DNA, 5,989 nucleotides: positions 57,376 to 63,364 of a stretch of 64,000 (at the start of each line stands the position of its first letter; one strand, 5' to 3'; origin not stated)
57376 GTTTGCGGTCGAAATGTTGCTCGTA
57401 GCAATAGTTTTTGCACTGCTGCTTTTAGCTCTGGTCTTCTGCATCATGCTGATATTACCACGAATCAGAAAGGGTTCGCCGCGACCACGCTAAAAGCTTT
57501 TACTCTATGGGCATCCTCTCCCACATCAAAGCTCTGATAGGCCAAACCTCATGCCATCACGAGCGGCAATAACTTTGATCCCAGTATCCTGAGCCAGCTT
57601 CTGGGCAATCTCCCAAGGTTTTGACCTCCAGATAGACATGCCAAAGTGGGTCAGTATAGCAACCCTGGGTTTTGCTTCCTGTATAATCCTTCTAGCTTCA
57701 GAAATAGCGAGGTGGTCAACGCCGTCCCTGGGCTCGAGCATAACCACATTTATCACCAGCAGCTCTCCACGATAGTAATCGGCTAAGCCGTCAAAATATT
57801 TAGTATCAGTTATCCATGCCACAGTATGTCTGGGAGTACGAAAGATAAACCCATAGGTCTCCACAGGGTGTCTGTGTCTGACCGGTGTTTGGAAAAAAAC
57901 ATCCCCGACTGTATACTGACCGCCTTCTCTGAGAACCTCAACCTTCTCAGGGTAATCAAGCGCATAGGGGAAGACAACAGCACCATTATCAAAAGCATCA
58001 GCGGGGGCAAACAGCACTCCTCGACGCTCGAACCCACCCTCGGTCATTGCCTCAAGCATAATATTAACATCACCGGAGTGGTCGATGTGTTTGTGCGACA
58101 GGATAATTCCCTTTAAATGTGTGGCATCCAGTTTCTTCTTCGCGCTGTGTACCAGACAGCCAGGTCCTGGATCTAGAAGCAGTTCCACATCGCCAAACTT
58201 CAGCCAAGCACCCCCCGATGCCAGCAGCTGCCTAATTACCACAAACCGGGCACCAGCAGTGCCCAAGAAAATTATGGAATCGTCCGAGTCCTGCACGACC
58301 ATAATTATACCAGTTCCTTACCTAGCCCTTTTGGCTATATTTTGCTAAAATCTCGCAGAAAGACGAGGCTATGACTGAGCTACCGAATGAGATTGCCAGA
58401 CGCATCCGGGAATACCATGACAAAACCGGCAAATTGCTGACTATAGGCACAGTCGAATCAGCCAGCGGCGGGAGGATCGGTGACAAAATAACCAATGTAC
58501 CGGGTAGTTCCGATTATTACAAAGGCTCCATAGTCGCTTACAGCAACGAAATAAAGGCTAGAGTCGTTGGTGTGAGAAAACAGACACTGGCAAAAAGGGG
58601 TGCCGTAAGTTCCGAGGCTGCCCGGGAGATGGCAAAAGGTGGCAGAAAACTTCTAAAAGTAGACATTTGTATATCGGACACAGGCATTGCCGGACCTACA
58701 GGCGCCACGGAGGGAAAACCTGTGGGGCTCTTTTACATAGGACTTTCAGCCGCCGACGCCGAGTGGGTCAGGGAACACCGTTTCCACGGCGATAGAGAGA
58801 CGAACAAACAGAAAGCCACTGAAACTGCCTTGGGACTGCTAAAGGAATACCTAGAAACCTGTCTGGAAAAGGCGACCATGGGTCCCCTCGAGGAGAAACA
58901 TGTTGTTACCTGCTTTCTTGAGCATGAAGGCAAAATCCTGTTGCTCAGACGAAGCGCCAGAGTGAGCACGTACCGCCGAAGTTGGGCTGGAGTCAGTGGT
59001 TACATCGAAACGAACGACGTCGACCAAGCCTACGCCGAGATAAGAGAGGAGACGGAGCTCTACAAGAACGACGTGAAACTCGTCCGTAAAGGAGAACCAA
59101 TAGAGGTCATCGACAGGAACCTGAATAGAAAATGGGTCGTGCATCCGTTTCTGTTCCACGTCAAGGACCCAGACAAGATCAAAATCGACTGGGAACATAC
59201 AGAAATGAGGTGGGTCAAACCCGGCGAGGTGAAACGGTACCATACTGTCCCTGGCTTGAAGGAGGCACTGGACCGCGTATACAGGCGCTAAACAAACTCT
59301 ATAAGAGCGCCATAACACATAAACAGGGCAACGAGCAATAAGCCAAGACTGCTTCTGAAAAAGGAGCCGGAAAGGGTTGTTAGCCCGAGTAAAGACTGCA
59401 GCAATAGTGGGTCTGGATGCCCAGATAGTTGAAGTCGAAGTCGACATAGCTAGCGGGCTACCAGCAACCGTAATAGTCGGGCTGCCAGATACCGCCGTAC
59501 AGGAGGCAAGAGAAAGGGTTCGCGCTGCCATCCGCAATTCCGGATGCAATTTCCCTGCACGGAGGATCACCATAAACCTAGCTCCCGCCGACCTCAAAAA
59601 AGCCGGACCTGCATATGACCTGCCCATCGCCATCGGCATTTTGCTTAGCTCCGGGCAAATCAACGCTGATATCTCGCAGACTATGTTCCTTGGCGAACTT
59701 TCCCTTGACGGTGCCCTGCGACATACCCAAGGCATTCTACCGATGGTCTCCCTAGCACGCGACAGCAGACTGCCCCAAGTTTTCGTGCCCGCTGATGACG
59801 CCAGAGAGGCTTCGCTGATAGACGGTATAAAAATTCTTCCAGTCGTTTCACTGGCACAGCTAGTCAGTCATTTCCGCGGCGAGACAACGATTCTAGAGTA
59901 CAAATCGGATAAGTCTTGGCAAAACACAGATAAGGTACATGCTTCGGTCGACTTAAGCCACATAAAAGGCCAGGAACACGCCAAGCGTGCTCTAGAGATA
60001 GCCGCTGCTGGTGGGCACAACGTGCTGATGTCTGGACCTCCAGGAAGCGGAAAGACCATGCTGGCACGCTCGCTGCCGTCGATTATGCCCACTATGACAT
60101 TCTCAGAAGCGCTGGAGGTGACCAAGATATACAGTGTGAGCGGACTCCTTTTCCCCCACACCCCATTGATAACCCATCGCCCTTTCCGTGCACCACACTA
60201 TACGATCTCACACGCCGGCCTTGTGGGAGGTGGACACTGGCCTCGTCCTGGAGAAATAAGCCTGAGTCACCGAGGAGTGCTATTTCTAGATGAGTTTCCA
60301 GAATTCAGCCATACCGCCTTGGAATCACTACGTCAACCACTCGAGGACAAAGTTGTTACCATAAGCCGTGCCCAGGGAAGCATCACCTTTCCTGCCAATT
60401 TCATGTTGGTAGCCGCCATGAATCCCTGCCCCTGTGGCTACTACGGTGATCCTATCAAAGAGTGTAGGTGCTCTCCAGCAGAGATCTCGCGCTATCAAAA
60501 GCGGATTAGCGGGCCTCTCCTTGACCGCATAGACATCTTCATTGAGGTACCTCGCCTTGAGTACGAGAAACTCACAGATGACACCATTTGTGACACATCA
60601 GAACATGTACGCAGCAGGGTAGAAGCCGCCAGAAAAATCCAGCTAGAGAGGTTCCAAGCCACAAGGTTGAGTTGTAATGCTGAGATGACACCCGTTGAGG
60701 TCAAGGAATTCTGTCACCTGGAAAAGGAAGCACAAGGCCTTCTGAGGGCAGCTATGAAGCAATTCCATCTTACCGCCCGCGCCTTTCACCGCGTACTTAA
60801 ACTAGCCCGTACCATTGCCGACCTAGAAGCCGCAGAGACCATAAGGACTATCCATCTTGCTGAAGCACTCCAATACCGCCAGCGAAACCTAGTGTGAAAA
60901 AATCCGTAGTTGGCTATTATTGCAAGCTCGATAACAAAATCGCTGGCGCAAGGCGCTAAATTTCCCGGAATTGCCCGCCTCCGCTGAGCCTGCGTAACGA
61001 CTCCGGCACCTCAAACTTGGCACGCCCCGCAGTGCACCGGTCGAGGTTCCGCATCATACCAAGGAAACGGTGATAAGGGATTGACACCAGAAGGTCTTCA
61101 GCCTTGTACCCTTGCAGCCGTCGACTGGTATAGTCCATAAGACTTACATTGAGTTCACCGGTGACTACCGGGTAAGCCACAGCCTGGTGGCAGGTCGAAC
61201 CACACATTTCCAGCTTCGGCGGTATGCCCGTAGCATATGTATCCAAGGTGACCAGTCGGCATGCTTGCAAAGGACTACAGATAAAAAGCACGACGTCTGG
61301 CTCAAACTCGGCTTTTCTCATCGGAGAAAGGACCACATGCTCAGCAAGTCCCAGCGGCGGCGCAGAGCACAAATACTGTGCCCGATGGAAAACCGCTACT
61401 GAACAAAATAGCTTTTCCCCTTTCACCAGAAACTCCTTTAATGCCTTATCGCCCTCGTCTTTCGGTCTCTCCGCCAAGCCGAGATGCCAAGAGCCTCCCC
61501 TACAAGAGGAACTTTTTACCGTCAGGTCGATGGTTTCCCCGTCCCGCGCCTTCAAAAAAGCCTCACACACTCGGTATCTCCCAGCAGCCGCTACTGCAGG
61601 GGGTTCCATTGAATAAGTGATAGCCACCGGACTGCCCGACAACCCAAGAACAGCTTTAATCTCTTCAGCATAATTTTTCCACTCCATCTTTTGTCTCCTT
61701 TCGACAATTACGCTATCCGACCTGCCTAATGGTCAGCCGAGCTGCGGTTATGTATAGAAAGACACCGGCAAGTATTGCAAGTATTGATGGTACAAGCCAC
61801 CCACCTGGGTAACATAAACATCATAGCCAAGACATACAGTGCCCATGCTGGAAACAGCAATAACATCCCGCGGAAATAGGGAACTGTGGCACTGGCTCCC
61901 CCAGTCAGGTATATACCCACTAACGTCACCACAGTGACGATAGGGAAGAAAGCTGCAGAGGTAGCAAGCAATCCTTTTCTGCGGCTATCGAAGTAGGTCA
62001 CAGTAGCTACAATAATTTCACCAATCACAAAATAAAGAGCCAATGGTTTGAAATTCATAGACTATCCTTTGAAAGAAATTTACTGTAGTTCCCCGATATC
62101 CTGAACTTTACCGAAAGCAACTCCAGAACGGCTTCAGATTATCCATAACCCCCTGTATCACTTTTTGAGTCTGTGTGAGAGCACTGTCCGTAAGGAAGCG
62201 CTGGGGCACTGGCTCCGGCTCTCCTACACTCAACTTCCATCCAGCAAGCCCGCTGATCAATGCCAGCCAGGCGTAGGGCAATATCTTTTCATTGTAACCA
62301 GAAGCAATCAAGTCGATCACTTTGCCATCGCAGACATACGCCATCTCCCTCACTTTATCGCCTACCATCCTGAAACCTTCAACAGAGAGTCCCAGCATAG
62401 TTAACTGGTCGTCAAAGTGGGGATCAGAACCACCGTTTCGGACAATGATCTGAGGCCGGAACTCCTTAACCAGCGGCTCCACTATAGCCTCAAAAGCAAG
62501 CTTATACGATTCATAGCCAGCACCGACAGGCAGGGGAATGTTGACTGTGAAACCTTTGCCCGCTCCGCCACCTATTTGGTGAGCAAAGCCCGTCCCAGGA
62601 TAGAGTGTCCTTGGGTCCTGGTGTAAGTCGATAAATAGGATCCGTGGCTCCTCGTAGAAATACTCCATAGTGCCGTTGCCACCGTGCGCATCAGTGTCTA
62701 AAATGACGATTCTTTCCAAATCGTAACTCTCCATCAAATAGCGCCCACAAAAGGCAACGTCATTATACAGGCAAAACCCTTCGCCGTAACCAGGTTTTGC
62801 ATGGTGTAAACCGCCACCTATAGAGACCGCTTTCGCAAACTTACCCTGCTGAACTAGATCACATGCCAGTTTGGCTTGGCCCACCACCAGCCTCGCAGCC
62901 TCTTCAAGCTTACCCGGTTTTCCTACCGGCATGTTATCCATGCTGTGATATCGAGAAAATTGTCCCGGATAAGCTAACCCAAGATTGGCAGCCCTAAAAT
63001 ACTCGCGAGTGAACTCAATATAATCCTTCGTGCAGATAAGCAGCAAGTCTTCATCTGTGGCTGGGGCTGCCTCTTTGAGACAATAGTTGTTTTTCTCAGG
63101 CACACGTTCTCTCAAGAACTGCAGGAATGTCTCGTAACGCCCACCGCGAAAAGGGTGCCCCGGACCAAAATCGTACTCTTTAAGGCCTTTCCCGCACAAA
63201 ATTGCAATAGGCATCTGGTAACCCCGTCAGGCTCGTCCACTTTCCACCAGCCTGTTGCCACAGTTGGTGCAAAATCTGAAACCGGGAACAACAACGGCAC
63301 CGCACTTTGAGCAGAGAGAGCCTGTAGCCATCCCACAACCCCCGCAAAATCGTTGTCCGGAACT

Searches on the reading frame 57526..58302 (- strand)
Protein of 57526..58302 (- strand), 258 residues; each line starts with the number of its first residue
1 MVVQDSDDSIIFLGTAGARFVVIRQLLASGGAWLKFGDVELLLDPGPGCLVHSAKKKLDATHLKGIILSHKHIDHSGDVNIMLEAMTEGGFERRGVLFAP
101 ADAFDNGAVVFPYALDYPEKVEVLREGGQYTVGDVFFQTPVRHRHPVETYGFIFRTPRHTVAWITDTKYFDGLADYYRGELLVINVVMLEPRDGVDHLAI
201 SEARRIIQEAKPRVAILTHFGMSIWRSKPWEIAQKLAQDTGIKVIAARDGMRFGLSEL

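Call 34: search_protein_families(library=pfam, proteins=[window:57526-58302:-], max_evalue=0.00001)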
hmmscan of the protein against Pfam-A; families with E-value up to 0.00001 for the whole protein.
window:57526-58302:- (258 aa): 2 families
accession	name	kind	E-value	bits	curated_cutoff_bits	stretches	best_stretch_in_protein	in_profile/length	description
PF12706.13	Lactamase_B_2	-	2.3e-26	93.1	27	1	41-220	3-200/200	Beta-lactamase superfamily domain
PF00753.33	Lactamase_B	-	1.1e-07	32.5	22.7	1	41-219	18-196/196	Metallo-beta-lactamase superfamily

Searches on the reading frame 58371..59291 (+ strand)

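Call 34: search_protein_families(library=pfam, proteins=[window:58371-59291:+], max_evalue=0.00001)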
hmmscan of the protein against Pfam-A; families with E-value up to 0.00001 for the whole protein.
window:58371-59291:+ (306 aa): 2 families
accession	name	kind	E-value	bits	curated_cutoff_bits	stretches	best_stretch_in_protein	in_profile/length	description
PF02464.23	CinA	-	6.9e-49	165.9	23.5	1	21-161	15-155/155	Competence-damaged protein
PF00293.34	NUDIX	-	3.6e-07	30.7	21.1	1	179-300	6-131/134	NUDIX domain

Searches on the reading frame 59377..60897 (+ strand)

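Call 34: search_protein_families(library=pfam, proteins=[window:59377-60897:+], max_evalue=0.00001)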
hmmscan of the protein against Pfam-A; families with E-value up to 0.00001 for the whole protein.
window:59377-60897:+ (506 aa): 5 families
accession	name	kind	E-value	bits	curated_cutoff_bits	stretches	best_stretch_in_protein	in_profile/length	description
PF01078.27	Mg_chelatase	-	1.7e-96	322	20.3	1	192-398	1-206/207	Magnesium chelatase, subunit ChlI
PF13541.12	ChlI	-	4.4e-47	159.4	27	1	20-140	1-120/121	Subunit ChlI of Mg-chelatase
PF13335.12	Mg_chelatase_C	-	1.5e-31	109.2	26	1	407-501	3-94/94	Magnesium chelatase, subunit ChlI C-terminal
PF07728.20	AAA_5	-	1.2e-09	38.7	22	1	215-352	1-125/139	AAA domain (dynein-related subfamily)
PF00493.29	MCM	-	2e-09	37.3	23.3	0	291-391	114-204/224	MCM P-loop domain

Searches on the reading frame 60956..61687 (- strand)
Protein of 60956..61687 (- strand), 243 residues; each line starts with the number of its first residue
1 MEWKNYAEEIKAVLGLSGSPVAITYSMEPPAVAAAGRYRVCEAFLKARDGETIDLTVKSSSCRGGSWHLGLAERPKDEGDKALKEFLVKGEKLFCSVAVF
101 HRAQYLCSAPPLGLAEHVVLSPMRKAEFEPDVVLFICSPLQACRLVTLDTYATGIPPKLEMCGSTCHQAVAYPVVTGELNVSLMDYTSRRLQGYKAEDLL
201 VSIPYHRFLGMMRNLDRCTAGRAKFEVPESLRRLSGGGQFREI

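Call 70: search_protein_families(library=pfam, proteins=[window:60956-61687:-], max_evalue=0.0001)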
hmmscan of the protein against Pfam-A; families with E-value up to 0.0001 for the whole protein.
window:60956-61687:- (243 aa): 1 family
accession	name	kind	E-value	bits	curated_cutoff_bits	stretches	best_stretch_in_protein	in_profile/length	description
PF02596.20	DUF169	-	2e-40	139.3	27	1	10-213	2-208/209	Uncharacterised ArCR, COG2043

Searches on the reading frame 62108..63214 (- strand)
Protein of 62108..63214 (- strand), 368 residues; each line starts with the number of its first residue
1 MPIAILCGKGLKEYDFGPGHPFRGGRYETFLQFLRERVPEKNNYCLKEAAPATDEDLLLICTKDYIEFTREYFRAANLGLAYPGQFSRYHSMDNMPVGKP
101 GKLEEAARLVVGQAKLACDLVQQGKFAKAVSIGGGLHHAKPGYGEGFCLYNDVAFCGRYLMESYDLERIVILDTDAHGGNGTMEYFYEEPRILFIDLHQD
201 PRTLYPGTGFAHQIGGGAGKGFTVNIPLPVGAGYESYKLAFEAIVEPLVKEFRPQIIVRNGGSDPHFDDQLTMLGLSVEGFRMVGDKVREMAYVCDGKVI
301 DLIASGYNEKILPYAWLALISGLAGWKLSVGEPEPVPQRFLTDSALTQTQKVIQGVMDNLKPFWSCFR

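Call 70: search_protein_families(library=pfam, proteins=[window:62108-63214:-], max_evalue=0.0001)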
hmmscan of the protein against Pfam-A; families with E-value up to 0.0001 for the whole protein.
window:62108-63214:- (368 aa): 1 family
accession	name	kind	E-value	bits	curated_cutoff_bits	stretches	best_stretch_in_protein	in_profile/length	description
PF00850.24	Hist_deacetyl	-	3.1e-69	234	27.9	1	20-322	1-297/298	Histone deacetylase domain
